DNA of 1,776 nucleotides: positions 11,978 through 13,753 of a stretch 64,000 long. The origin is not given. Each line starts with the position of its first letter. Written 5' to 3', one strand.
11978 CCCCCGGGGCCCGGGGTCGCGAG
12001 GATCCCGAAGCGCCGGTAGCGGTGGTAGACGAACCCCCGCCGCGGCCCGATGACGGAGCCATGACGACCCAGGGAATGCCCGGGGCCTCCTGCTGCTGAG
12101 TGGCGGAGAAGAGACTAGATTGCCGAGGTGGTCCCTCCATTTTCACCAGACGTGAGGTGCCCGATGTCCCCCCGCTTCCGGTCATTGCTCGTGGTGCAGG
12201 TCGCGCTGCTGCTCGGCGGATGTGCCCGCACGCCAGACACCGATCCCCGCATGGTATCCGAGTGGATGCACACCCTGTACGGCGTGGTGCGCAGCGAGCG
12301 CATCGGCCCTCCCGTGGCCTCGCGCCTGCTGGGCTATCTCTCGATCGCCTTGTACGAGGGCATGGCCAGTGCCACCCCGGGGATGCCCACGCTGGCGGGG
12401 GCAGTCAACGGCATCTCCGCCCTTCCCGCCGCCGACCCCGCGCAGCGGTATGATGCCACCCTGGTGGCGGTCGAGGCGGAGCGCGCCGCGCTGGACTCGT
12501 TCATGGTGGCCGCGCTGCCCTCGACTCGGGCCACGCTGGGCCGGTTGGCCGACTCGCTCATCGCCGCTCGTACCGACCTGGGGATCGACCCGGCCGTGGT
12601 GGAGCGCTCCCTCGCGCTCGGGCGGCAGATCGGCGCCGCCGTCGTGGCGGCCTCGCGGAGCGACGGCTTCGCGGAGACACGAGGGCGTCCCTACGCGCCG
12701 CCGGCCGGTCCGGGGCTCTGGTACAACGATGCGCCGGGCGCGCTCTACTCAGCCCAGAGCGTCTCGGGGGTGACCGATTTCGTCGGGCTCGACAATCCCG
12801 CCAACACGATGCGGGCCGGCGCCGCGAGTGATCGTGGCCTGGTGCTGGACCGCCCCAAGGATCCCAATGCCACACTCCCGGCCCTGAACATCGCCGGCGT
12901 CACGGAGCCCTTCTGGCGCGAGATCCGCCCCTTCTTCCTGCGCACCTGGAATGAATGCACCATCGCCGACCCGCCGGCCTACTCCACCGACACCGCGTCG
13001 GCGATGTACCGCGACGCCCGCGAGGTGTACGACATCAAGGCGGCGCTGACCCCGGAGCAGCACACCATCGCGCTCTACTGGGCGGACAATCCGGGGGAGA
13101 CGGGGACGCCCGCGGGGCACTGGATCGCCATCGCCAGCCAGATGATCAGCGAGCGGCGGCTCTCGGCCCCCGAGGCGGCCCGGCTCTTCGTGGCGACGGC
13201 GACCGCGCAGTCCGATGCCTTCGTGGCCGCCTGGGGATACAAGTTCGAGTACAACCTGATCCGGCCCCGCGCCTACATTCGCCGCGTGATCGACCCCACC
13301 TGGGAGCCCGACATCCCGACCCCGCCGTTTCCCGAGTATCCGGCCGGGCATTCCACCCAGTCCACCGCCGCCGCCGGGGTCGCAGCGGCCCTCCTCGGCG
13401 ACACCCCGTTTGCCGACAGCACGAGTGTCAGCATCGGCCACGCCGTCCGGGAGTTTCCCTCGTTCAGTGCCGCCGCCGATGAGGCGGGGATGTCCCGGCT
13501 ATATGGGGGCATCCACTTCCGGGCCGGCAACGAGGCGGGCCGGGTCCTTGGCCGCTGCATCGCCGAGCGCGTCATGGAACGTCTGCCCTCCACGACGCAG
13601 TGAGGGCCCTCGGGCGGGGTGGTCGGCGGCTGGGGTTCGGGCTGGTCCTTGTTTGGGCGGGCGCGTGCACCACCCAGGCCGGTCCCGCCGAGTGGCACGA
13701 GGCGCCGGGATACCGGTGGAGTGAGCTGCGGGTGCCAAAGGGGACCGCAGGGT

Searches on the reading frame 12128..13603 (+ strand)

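Call 5: search_protein_families(library=pfam, proteins=[window:12128-13603:+])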
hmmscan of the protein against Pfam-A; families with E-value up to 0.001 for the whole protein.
window:12128-13603:+ (491 aa): 2 families
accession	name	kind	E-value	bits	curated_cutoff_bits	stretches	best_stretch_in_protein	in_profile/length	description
PF01569.27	PAP2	-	2.4e-07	31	27.2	1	362-479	12-118/130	PAP2 superfamily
PF22778.2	VCPO_2nd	-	5.5e-06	27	27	0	353-388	2-37/177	VCPO second helical-bundle domain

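Call 8: search_protein_families(library=ncbifam, proteins=[window:12128-13603:+], max_evalue=0.1)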
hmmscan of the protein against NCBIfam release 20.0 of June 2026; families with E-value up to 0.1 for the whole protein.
window:12128-13603:+ (491 aa): 0 families
